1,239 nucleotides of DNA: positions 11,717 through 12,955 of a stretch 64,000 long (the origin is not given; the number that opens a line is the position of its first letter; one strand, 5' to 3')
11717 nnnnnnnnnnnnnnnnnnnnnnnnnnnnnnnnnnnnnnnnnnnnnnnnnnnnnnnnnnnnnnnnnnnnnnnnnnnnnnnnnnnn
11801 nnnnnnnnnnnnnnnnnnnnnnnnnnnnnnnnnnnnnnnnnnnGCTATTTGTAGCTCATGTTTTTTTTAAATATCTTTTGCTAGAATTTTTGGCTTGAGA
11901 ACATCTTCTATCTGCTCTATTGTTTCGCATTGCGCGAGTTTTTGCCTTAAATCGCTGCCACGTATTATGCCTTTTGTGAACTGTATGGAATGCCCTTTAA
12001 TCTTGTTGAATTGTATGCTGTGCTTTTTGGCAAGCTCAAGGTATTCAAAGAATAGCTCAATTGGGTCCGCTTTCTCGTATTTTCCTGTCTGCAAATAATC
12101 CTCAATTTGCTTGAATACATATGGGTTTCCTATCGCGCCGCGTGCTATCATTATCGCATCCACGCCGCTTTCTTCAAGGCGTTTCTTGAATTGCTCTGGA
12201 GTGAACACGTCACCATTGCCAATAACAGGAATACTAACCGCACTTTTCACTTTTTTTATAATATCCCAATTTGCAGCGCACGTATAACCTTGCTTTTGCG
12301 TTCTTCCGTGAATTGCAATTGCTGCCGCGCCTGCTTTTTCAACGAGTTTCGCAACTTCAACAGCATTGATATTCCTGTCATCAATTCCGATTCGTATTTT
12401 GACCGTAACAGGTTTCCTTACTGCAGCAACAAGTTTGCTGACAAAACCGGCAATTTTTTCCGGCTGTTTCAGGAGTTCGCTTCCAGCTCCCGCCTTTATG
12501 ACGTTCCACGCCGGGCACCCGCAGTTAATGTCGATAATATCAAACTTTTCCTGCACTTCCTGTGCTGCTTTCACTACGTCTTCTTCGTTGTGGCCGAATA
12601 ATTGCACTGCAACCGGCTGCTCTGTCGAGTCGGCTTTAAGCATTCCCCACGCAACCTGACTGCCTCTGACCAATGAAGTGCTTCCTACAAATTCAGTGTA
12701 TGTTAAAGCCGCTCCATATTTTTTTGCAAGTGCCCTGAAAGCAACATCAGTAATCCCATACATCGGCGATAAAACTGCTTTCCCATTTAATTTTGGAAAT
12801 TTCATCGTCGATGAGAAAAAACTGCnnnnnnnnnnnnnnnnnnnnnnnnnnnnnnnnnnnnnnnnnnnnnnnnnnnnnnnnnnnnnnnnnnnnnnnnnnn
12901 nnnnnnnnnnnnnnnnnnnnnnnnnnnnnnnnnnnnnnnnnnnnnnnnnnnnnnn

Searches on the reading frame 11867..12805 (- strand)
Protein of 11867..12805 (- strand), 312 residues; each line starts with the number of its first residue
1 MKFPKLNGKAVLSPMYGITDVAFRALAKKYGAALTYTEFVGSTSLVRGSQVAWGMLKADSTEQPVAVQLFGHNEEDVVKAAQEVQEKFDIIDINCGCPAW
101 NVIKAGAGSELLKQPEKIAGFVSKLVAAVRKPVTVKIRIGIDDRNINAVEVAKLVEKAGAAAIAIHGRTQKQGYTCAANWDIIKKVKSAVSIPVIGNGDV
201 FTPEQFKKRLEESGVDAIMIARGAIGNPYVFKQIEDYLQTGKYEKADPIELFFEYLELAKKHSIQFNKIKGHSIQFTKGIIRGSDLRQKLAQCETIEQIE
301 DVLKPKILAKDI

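Call 65: search_protein_families(library=pfam, proteins=[window:11867-12805:-], max_evalue=0.001)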
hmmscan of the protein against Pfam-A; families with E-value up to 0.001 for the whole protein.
window:11867-12805:- (312 aa): 3 families
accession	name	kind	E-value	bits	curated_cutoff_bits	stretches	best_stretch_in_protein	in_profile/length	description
PF01207.24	Dus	-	1.8e-86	290.5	20.4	1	12-303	2-302/311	Dihydrouridine synthase (Dus)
PF01180.27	DHO_dh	-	4e-06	26.7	27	1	61-150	93-177/291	Dihydroorotate dehydrogenase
PF00977.27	His_biosynth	-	8.1e-06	25.9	23.6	1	124-222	123-220/228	Histidine biosynthesis protein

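Call 67: find_homologous_proteins(query=window:11867-12805:-, max_evalue=1e-60)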
Query window:11867-12805:- (312 aa): 5858 proteins with E <= 1e-60 among 8000 candidates; the best 120 are listed.
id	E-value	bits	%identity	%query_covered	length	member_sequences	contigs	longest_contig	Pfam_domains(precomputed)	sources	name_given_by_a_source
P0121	2.5e-201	685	100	100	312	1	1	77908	PF01180.28,PF00977.28,PF01207.24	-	-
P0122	1.7e-172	590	83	100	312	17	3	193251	PF01180.28,PF00977.28,PF01207.24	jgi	jgi:nifR3 family TIM-barrel protein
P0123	2.7e-165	567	80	98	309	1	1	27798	PF01180.28,PF00977.28,PF01207.24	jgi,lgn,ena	-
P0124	1.8e-163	561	80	99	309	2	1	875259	PF01180.28,PF00977.28,PF01207.24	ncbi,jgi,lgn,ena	-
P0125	5.2e-161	553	79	98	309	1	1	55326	PF01180.28,PF00977.28,PF01207.24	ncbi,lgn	-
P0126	8.7e-161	552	80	99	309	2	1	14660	PF01180.28,PF00977.28,PF01207.24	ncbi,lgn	-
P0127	7.8e-160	549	78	100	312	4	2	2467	PF01180.28,PF00977.28,PF01207.24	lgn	-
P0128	7.5e-156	536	76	99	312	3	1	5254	PF01180.28,PF00977.28,PF01207.24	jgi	-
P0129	1.3e-152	525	74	100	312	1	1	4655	PF01180.28,PF01207.24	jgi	-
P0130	1.1e-151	522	74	98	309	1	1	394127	PF01180.28,PF00977.28,PF01207.24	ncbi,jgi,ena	-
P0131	1.0e-149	516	73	98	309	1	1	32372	PF01180.28,PF00977.28,PF01207.24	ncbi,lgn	-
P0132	1.2e-149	516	74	98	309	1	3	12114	PF01180.28,PF00977.28,PF01207.24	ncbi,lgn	-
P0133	2.3e-148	511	73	98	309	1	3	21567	PF01180.28,PF00977.28,PF01207.24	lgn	-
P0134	4.0e-148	510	72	98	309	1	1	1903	PF01180.28,PF01207.24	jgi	-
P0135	2.2e-146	505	72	98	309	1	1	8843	PF01180.28,PF01207.24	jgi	jgi:tRNA-dihydrouridine synthase B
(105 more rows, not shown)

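Call 68: find_encoding_contigs(protein=P0122, flank=10000, max_places=3)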
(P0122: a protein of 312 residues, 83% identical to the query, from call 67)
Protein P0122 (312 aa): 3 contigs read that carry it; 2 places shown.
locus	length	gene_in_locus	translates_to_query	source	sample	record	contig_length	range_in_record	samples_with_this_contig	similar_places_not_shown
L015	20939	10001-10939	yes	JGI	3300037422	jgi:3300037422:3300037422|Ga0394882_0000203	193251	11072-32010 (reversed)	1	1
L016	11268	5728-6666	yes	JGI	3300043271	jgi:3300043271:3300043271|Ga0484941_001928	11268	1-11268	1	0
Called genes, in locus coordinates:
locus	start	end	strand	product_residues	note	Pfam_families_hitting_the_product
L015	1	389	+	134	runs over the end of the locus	-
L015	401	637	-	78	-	PF07191:Zn_ribbon_6 (faint)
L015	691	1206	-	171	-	PF00293:NUDIX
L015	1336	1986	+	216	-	-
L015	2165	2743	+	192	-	PF00589:Phage_integrase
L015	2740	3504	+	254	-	-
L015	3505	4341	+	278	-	-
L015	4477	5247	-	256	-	PF00589:Phage_integrase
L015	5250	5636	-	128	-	-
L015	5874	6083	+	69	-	-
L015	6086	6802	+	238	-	-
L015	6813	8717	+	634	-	PF01909:NTP_transf_2 (weak), PF18765:Polbeta (faint)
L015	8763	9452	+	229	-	-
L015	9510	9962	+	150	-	PF00571:CBS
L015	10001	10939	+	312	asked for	PF01207:Dus, PF01180:DHO_dh (weak), PF00977:His_biosynth (weak)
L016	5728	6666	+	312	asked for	PF01207:Dus, PF01180:DHO_dh (weak), PF00977:His_biosynth (weak)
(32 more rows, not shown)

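Call 69: find_encoding_contigs(protein=P0124, flank=10000, max_places=2)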
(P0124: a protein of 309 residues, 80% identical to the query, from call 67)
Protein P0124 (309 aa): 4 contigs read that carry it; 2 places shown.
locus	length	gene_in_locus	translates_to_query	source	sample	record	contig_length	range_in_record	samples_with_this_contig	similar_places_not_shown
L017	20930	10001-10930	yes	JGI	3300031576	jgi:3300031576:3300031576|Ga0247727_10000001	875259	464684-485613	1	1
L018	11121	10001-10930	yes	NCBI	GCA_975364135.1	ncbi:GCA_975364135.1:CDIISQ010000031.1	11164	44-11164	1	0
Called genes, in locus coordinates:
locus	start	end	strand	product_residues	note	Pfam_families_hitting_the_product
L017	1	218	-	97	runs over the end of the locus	-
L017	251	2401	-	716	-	-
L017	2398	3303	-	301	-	-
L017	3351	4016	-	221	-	-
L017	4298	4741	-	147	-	-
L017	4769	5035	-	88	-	PF05016:ParE_toxin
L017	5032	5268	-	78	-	PF10884:DUF2683 (weak)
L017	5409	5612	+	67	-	-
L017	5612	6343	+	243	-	-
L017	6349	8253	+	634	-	-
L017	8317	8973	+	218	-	-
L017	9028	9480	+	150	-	PF00571:CBS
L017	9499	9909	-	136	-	PF08570:DUF1761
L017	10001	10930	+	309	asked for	PF01207:Dus, PF01180:DHO_dh (faint), PF00977:His_biosynth (weak)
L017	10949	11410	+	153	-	PF13420:Acetyltransf_4 (faint), PF00583:Acetyltransf_1, PF13673:Acetyltransf_10, PF17013:Acetyltransf_15 (faint), PF13508:Acetyltransf_7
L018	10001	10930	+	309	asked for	PF01207:Dus, PF01180:DHO_dh (faint), PF00977:His_biosynth (weak)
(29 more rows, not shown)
